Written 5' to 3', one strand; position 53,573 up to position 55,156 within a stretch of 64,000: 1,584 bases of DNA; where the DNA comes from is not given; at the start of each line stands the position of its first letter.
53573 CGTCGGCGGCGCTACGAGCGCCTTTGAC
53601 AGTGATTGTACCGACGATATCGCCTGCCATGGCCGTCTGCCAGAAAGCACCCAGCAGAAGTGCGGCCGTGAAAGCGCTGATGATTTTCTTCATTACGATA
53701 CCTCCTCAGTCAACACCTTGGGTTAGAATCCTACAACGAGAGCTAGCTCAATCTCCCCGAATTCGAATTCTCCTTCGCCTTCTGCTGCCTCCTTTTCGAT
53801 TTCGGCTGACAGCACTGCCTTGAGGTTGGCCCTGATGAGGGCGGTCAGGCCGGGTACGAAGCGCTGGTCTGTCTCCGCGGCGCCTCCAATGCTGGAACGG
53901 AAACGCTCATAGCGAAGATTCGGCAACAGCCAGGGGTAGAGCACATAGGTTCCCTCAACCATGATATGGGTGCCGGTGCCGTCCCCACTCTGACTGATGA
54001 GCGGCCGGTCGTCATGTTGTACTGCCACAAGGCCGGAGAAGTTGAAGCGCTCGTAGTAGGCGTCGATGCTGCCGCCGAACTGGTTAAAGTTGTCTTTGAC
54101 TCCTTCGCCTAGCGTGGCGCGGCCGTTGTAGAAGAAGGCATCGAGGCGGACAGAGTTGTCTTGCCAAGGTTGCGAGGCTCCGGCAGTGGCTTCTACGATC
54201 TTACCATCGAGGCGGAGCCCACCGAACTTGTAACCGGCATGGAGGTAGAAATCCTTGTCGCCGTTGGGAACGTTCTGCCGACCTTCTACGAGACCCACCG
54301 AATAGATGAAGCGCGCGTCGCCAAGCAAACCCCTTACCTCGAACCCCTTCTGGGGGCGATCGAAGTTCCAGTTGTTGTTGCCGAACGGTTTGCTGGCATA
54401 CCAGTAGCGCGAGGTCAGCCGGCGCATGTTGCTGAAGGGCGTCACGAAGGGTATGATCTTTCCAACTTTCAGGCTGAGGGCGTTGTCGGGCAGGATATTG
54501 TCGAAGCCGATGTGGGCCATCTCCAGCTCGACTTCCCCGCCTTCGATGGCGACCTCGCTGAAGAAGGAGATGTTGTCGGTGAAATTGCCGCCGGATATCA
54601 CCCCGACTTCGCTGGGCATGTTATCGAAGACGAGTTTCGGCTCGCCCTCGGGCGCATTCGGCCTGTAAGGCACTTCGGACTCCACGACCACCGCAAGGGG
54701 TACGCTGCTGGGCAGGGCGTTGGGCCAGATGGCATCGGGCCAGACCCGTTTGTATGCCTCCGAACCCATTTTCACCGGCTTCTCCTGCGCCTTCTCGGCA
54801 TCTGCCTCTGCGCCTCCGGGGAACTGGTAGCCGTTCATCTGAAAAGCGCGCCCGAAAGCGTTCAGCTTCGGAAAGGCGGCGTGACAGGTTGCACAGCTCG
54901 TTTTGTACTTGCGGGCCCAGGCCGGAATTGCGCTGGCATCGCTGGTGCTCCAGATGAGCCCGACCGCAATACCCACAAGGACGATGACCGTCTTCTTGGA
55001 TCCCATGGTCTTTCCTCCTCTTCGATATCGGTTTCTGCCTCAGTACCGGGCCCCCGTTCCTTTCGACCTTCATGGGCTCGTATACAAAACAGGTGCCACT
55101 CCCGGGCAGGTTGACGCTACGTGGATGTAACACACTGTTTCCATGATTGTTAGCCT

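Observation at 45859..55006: Single operon encoding a putative outer-membrane-to-NAD(P) electron conduit: Cyc2-like porin, blue-copper protein, flavoprotein, Rieske/cyt b and octaheme cytochrome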

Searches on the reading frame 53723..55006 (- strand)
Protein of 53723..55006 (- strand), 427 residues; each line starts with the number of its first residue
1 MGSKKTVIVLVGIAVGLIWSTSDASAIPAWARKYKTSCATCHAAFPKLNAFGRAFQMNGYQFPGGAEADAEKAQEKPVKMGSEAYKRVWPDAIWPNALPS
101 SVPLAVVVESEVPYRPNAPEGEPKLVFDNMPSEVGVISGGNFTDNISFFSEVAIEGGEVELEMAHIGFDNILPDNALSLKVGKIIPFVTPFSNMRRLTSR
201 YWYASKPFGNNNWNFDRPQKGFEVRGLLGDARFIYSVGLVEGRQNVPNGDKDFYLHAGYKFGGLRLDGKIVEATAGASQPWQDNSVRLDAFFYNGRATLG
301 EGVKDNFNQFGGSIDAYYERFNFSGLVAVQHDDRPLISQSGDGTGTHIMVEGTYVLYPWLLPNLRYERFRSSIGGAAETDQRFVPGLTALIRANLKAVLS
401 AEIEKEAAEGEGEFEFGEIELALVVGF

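Call 4: search_protein_families(library=pfam, proteins=[window:53723-55006:-], max_evalue=0.01)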
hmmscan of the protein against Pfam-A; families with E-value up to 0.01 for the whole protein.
window:53723-55006:- (427 aa): 0 families

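Call 5: search_protein_families(library=ncbifam, proteins=[window:53723-55006:-], max_evalue=0.01)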
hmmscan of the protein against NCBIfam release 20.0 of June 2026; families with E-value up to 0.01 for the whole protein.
window:53723-55006:- (427 aa): 0 families

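Call 6: find_homologous_proteins(query=window:53723-55006:-)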
Query window:53723-55006:- (427 aa): 379 proteins with E <= 0.001 among 8000 candidates; the best 120 are listed.
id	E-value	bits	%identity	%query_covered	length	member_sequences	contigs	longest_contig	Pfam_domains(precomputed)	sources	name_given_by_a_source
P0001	6.5e-249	844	100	87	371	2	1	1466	-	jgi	-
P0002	4.8e-226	769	76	100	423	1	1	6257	-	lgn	-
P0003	1.8e-204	698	71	93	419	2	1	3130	-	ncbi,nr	ncbi:MAG: hypothetical protein D6814_04585 [Calditrichaeota bacterium]|nr:MAG: hypothetical protein 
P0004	1.3e-201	688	71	96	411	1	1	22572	-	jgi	jgi:hypothetical protein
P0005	4.6e-201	687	67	95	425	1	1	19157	-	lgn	-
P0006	1.8e-200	685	68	99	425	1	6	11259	-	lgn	-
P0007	9.5e-199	679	67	99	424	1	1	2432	-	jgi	jgi:hypothetical protein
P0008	1.4e-198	678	67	99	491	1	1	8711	-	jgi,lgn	jgi:hypothetical protein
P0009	1.8e-198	678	67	93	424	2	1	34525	-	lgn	-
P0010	6.6e-198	676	68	98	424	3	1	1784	-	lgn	-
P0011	2.6e-196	671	70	95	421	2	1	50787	-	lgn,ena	-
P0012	4.2e-190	650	66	100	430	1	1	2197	-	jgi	-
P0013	1.4e-171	589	63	95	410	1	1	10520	-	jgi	-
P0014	9.4e-142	491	52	96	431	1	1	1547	-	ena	-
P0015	2.9e-137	476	53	94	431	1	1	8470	-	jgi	jgi:hypothetical protein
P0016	4.0e-111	390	44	99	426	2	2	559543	-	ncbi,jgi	jgi:hypothetical protein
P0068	2.7e-91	325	39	99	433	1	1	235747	-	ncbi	ncbi:MAG: hypothetical protein ACHQQQ_02775 [Bacteroidota bacterium]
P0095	4.2e-88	314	39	100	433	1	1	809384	-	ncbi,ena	-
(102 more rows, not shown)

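Call 8: find_encoding_contigs(protein=P0011, flank=10000, max_places=2)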
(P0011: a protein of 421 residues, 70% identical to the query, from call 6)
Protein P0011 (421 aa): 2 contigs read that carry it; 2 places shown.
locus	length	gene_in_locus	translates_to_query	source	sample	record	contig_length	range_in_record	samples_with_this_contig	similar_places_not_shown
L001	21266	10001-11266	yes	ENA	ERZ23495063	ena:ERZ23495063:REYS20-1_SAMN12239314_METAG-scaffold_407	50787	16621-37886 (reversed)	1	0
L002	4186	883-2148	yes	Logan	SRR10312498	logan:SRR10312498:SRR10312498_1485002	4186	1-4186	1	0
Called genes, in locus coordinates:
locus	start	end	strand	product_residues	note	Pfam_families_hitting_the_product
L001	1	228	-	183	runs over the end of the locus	-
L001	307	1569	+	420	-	PF02321:OEP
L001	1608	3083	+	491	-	PF19335:HMBD, PF25919:BSH_CusB, PF25973:BSH_CzcB, PF25869:3HB_CusB (weak), PF25954:Beta-barrel_RND_2, PF25975:CzcB_C (weak)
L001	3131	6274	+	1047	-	PF00873:ACR_tran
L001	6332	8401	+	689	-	PF00672:HAMP (weak), PF08448:PAS_4, PF00512:HisKA, PF02518:HATPase_c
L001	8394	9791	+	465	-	PF00072:Response_reg, PF00158:Sigma54_activat, PF14532:Sigma54_activ_2, PF07728:AAA_5 (weak), PF25601:AAA_lid_14, PF02954:HTH_8 (weak)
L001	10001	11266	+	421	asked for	-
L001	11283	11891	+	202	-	PF00127:Copper-bind (faint), PF14686:fn3_3, PF09430:EMC7_beta-sandw (weak), PF13620:CarboxypepD_reg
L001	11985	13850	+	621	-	PF14691:Fer4_20, PF00070:Pyr_redox (faint), PF01266:DAO (weak), PF07992:Pyr_redox_2, PF12831:FAD_oxidored (weak), PF13450:NAD_binding_8, PF12838:Fer4_7 (weak), PF00037:Fer4 (weak), +1 more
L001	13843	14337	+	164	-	PF00355:Rieske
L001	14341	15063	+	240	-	PF00033:Cytochrome_B, PF14358:DUF4405, PF13631:Cytochrom_B_N_2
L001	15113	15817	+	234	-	PF00032:Cytochrom_B_C (faint)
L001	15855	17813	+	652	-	PF22113:Mtrc-MtrF_II-IV_dom (faint), PF14522:Cytochrome_C7 (faint), PF00034:Cytochrom_C, PF13442:Cytochrome_CBB3 (weak), PF00034:Cytochrom_C, PF13442:Cytochrome_CBB3 (weak), PF00034:Cytochrom_C, PF13442:Cytochrome_CBB3 (weak), +2 more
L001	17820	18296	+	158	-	PF13442:Cytochrome_CBB3, PF00034:Cytochrom_C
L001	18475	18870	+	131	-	-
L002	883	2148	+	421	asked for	-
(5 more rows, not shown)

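Call 9: find_encoding_contigs(protein=P0016, flank=10000, max_places=2)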
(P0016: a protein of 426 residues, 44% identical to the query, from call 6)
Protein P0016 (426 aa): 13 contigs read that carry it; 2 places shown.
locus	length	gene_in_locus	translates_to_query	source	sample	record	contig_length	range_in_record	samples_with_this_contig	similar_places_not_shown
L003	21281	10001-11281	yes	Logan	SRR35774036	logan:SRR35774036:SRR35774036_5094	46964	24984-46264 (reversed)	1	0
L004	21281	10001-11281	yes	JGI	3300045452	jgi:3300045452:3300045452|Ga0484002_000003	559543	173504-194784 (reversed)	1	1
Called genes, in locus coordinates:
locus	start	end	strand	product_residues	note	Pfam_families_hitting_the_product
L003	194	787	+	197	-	-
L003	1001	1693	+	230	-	-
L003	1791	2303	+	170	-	PF05565:Sipho_Gp157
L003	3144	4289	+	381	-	-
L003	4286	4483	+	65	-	-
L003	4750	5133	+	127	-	PF02583:Trns_repr_metal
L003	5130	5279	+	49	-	-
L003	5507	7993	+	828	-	PF21623:HK_sensor_dom_bact, PF00672:HAMP, PF00989:PAS (weak), PF08448:PAS_4, PF13426:PAS_9 (weak), PF00512:HisKA, PF02518:HATPase_c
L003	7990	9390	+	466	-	PF00072:Response_reg, PF00158:Sigma54_activat, PF14532:Sigma54_activ_2, PF07724:AAA_2 (faint), PF07728:AAA_5, PF25601:AAA_lid_14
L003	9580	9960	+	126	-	PF00072:Response_reg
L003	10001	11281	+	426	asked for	-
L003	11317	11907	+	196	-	PF09430:EMC7_beta-sandw (weak), PF13620:CarboxypepD_reg (weak)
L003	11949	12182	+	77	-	-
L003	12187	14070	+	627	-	PF13484:Fer4_16 (faint), PF14691:Fer4_20, PF00070:Pyr_redox (faint), PF01266:DAO, PF07992:Pyr_redox_2, PF13450:NAD_binding_8, PF12838:Fer4_7, PF00037:Fer4 (weak), +1 more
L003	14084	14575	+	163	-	PF00355:Rieske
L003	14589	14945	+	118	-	-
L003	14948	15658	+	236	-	PF00033:Cytochrome_B, PF14358:DUF4405 (weak), PF13631:Cytochrom_B_N_2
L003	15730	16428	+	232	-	PF00032:Cytochrom_B_C (weak)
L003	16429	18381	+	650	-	PF13435:Cytochrome_C554 (faint), PF13442:Cytochrome_CBB3 (faint), PF14522:Cytochrome_C7 (faint), PF14537:Cytochrom_c3_2 (faint), PF22113:Mtrc-MtrF_II-IV_dom (faint), PF02433:FixO (faint), PF00034:Cytochrom_C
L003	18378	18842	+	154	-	PF00034:Cytochrom_C, PF13442:Cytochrome_CBB3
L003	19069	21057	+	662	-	PF00989:PAS, PF08448:PAS_4, PF13426:PAS_9, PF00512:HisKA, PF02518:HATPase_c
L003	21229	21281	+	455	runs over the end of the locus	PF00072:Response_reg, PF00158:Sigma54_activat, PF14532:Sigma54_activ_2, PF07724:AAA_2 (weak), PF07728:AAA_5, PF25601:AAA_lid_14, PF02954:HTH_8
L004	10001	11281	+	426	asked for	-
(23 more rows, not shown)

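Call 11: find_encoding_contigs(protein=P0095, flank=10000, max_places=1)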
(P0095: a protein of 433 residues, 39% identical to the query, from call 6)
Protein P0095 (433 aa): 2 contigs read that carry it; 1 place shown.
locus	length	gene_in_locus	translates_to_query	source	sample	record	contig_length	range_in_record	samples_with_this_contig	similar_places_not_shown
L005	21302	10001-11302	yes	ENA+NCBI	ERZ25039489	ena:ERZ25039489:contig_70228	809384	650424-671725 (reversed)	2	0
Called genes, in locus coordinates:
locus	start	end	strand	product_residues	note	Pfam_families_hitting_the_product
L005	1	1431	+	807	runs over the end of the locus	PF00690:Cation_ATPase_N, PF00122:E1-E2_ATPase, PF00702:Hydrolase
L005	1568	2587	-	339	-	PF00034:Cytochrom_C (weak), PF13442:Cytochrome_CBB3 (weak)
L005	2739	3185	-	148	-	PF13442:Cytochrome_CBB3 (weak), PF00034:Cytochrom_C (weak)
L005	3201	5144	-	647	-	PF14522:Cytochrome_C7 (faint), PF14537:Cytochrom_c3_2 (faint), PF02433:FixO (faint), PF00034:Cytochrom_C, PF13442:Cytochrome_CBB3 (weak), PF00034:Cytochrom_C (weak)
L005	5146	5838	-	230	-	PF00032:Cytochrom_B_C (weak)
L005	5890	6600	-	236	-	PF00033:Cytochrome_B, PF14358:DUF4405 (weak), PF13631:Cytochrom_B_N_2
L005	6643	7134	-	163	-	PF00355:Rieske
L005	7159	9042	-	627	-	PF13187:Fer4_9 (faint), PF13237:Fer4_10 (faint), PF14691:Fer4_20, PF01266:DAO, PF07992:Pyr_redox_2, PF13450:NAD_binding_8, PF12838:Fer4_7, PF00037:Fer4 (weak), +2 more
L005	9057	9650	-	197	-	PF13620:CarboxypepD_reg (weak), PF14686:fn3_3 (weak)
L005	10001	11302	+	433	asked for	-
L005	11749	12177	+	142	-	-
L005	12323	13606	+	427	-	PF02321:OEP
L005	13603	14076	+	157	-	PF19335:HMBD (weak)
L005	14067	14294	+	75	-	PF25869:3HB_CusB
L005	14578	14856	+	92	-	PF25989:YknX_C (weak), PF25975:CzcB_C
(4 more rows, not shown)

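Call 12: find_encoding_contigs(protein=P0068, flank=10000, max_places=1)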
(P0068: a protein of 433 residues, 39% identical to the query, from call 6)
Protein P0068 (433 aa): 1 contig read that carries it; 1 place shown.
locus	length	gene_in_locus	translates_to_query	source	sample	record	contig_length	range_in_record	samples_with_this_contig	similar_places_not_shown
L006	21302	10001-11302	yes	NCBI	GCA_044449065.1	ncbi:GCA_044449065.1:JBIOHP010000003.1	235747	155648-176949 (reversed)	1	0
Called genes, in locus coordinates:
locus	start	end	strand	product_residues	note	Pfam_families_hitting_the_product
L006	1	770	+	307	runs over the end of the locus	PF18950:DUF5694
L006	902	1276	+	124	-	PF07883:Cupin_2 (weak)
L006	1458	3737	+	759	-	PF26550:Tricorn_2nd (faint), PF00930:DPPIV_N, PF26549:Tricorn_N (weak), PF20434:BD-FAE (faint), PF00326:Peptidase_S9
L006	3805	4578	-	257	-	-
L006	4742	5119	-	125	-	PF00072:Response_reg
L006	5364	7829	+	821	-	PF21623:HK_sensor_dom_bact, PF02743:dCache_1 (weak), PF00672:HAMP, PF08448:PAS_4 (faint), PF13426:PAS_9, PF00512:HisKA, PF02518:HATPase_c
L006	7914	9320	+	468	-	PF00072:Response_reg, PF00004:AAA (faint), PF00158:Sigma54_activat, PF14532:Sigma54_activ_2, PF07724:AAA_2 (faint), PF07728:AAA_5, PF25601:AAA_lid_14, PF02954:HTH_8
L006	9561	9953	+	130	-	PF00072:Response_reg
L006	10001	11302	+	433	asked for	-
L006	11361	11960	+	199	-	PF00127:Copper-bind (faint), PF13715:CarbopepD_reg_2 (faint), PF13620:CarboxypepD_reg, PF14686:fn3_3 (weak)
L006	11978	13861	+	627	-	PF13187:Fer4_9 (faint), PF14691:Fer4_20, PF00070:Pyr_redox (faint), PF01266:DAO (weak), PF07992:Pyr_redox_2, PF13450:NAD_binding_8, PF12838:Fer4_7, PF00037:Fer4 (weak), +1 more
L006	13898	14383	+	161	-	PF00355:Rieske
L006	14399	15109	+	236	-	PF00033:Cytochrome_B, PF14358:DUF4405, PF13631:Cytochrom_B_N_2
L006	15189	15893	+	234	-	PF00032:Cytochrom_B_C (faint)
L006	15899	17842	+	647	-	PF02085:Cytochrom_CIII (faint), PF13442:Cytochrome_CBB3 (faint), PF14522:Cytochrome_C7 (faint), PF14537:Cytochrom_c3_2 (faint), PF22113:Mtrc-MtrF_II-IV_dom (faint), PF02433:FixO (faint), PF00034:Cytochrom_C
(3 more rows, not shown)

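Call 25: find_related_loci(query=A1, collection=genome_contigs, flank=10000)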
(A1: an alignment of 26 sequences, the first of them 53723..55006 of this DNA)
Query A1 (427 aa) in genome_contigs; peptide patterns used: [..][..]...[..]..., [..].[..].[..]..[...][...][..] (x = any residue, [..] = any of these).
323 stretches matched a pattern; 292 encode a relative of the query (tblastn E <= 1e-3); the best 80 are kept; 80 distinct loci.
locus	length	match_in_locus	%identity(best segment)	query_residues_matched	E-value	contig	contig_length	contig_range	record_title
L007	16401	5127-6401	68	3-427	0e+0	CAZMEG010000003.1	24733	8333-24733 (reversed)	MAG TPA_asm: uncultured Cytophagia bacterium isolate SRP162660_co1_270 genome assembly, contig: NODE_680_length_24733_co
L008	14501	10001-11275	44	4-427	5e-116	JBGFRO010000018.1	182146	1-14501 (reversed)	MAG: Bacteroidota bacterium isolate BA1A45.2019.Bin.33 NODE_93_length_182146_cov_12.729372, whole genome shotgun sequenc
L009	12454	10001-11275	44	4-427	3e-113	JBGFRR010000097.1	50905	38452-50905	MAG: Bacteroidota bacterium isolate BA1A45.2019.Bin.9 NODE_865_length_50905_cov_26.922830, whole genome shotgun sequence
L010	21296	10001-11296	44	4-427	1e-110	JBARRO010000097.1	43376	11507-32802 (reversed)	MAG: Bacteroidota bacterium isolate MFD13499_ilm_asm_bin40 k127_25381, whole genome shotgun sequence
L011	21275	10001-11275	42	4-427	2e-110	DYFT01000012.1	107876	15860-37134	MAG TPA_asm: Ignavibacterium album isolate BE2011_53_18 Afr_mines_BE2011_65_length_107876_cov_7_875442, whole genome sho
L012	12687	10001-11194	44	24-427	7e-109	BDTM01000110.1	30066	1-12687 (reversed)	Bacterium BMS3Bbin03 DNA, contig: NODE_35, whole genome shotgun sequence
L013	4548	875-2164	43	4-427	4e-105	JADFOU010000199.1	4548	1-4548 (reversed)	MAG: candidate division TA06 bacterium isolate B6T1B8 B6T1B8_NODE43061, whole genome shotgun sequence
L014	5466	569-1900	40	4-427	1e-99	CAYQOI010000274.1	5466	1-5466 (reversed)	MAG TPA_asm: uncultured Cytophagia bacterium isolate SRP162660_co2_222 genome assembly, contig: NODE_12602_length_5466_c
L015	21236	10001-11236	42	7-427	1e-98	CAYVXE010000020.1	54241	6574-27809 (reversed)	MAG TPA_asm: uncultured Calditrichaceae bacterium isolate binchicken_co253_176 genome assembly, contig: NODE_190_length_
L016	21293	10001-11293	39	4-426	8e-96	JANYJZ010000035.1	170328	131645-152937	MAG: Ignavibacteriae bacterium isolate GL140_4_metabinner_9 GL140_4_k141_554193, whole genome shotgun sequence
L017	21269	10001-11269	42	13-426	4e-95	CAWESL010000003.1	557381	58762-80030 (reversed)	MAG: Ignavibacteriota bacterium isolate MFD01872.bin.1.311 genome assembly, contig: contig_122382, whole genome shotgun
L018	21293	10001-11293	39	4-426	3e-95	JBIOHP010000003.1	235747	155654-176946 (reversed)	MAG: Bacteroidota bacterium isolate GcC11-5 k141_336599_length_235747_cov_88.9918, whole genome shotgun sequence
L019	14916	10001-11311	40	4-426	5e-95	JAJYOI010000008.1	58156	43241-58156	MAG: Bacteroidetes bacterium isolate DBS2-5.bin30 NODE_315_length_58156_cov_3.729325, whole genome shotgun sequence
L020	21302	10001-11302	39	4-426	2e-94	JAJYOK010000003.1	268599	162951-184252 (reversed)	MAG: Bacteroidetes bacterium isolate DBS2-5.bin33 NODE_7_length_268599_cov_10.793647, whole genome shotgun sequence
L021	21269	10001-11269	41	13-426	3e-94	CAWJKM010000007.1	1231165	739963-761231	MAG: Ignavibacteriota bacterium isolate MFD05942.bin.1.94 genome assembly, contig: contig_3660, whole genome shotgun seq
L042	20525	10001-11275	34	4-404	5e-71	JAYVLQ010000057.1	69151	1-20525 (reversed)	MAG: Kofleriaceae bacterium isolate GL54_UP_metabinner_5 GL54_UP_metabinner_5_56, whole genome shotgun sequence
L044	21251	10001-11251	33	22-415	7e-68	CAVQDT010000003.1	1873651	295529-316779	MAG: uncultured proteobacterium isolate MFD02134.bin.2.171 genome assembly, contig: contig_14144, whole genome shotgun s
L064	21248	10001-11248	36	10-412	2e-69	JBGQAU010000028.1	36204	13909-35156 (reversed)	MAG: Acidobacteriota bacterium isolate OBJ2_061818_130_23 k141_898266_length_36204_cov_11.9946, whole genome shotgun seq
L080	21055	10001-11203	34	22-411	5e-60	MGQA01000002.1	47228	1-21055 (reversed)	MAG: Deltaproteobacteria bacterium GWF2_42_12 gwf2_scaffold_1015, whole genome shotgun sequence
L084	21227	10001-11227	35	17-412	3e-60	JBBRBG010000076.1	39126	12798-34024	MAG: Haliangiales bacterium isolate Co_metawrap_2332 Cmw_2332_k141_19303703_length_39126_cov_11.0000, whole genome shotg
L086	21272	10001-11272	36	1-403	2e-59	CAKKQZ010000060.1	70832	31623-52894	Omnitrophica bacterium GWA2_41_15 isolate Hainich-H51-bin231-1 genome assembly, contig: H51-bin231_1_Hain_H51_02um_R1_81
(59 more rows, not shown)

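Call 45: predict_structure(alignment_id=A1)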
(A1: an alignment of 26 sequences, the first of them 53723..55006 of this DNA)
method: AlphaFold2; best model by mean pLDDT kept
length: 427 residues; sequences in the alignment: 26
mean_pLDDT: 72.5   pTM: 0.71
mean pLDDT of the five models: 72.5, 71.4, 69.3, 68.9, 66.5
residues with pLDDT >= 90: 94; 70-90: 178; 50-70: 68; < 50: 87
segments of 3 or more residues with pLDDT < 50: 20-51, 58-101, 193-195, 273-275
pLDDT, mean of each block of 10 residues (from residue 1): 61 64 37 36 37 48 40 38 39 38 67 86 82 74 70 72 79 82 82 57 86 78 89 91 70 94 76 53 83 90 90 90 93 87 94 82 93 91 89 75 77 82 78
secondary structure, 60 per line:
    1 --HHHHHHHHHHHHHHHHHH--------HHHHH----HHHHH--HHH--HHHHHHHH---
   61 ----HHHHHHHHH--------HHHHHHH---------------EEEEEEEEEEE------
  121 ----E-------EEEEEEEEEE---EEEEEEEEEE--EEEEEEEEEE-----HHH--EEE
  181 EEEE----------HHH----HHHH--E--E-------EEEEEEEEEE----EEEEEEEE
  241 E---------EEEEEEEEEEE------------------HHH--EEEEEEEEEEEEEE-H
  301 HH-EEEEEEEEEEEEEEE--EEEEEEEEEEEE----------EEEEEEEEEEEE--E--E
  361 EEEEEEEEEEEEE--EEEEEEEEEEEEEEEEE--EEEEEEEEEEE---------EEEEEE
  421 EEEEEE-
elements in order: H3-20 H29-33 H38-42 H50-57 H65-73 H82-88 E104-114 E133-142 E146-155 E158-167 E178-184 H202-205 E219-228 E233-241 E251-261 E285-298 E304-318 E321-332 E343-354 E360-373 E376-392 E395-405 E415-426

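Call 51: fold_search(model_id=the predicted structure, library=pdb)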
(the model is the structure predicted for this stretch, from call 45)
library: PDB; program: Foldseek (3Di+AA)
matches with E <= 10: 987; with E <= 0.001: 232
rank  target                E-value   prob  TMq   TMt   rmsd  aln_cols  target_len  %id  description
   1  5mdo_A                1.1e-11  1.00  0.51  0.61   6.7       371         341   13  Crystal structure of in vitro folded Chitoporin VhChip from Vibrio harveyi (crystal form I) (released 2017-12-20)
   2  6ehd                  1.3e-11  1.00  0.48  0.61   7.1       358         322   13  OmpT (in-vitro folded), an outer membrane protein of Vibrio cholerae (released 2018-04-25)
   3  6ehe                  3.6e-11  1.00  0.50  0.68   5.7       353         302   13  OmpTdeltaL8 (loop L8 deletion mutant of OmpT), an outer membrane protein of Vibrio cholerae (released 2018-04-25)
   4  5mdq_A                3.8e-11  1.00  0.53  0.63   8.7       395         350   12  Crystal structure of outer membrane expressed Chitoporin VhChip from Vibrio harveyi (released 2017-12-20)
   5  5oyk                  6.2e-11  1.00  0.49  0.63   6.8       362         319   12  Outer-membrane expressed OmpT of Vibrio cholerae (released 2018-04-25)
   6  8wv0_B                2.3e-10  1.00  0.48  0.59   7.1       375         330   11  Outer membrane porin of Burkholderia pseudomallei (BpsOmp38) (released 2024-10-30)
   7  8jto                  2.8e-10  1.00  0.48  0.58   7.0       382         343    9  Outer membrane porin of Burkholderia pseudomallei (BpsOmp38) in complex with ceftazidime (released 2024-06-26)
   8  4kr8_C                3.1e-10  1.00  0.50  0.61   5.9       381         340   10  Salmonella typhi OmpF complex with Daunomycin (released 2014-05-28)
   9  8wv0_A                3.7e-10  1.00  0.48  0.60   6.3       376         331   11  Outer membrane porin of Burkholderia pseudomallei (BpsOmp38) (released 2024-10-30)
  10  4d64_A                4.4e-10  1.00  0.50  0.59   5.9       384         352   10  Structure of porin Omp-Pst1 from P. stuartii; the crystallographic symmetry generates a dimer of trimers. (released 2016-03-09)
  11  7eqm_A                5.1e-10  1.00  0.50  0.63   7.0       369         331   12  Apo Truncated VhChiP (Delta 1-19) (released 2022-08-10)
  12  5onu_A                5.7e-10  1.00  0.47  0.61   5.7       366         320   11  Trimeric OmpU structure (released 2018-01-03)
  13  4d65_A                7.9e-10  1.00  0.49  0.60   6.1       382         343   10  Structure of porin Omp-Pst2 from P. stuartii; the asymmetric unit contains a dimer of trimers. (released 2016-03-09)
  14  4aui_A                9.3e-10  1.00  0.49  0.64   6.5       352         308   12  STRUCTURE AND FUNCTION OF THE PORB PORIN FROM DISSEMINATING N. GONORRHOEAE (released 2012-10-10)
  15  3wi5                  1.2e-09  1.00  0.50  0.66   5.7       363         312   12  Crystal structure of the Loop 7 mutant PorB from Neisseria meningitidis serogroup B (released 2014-01-01)
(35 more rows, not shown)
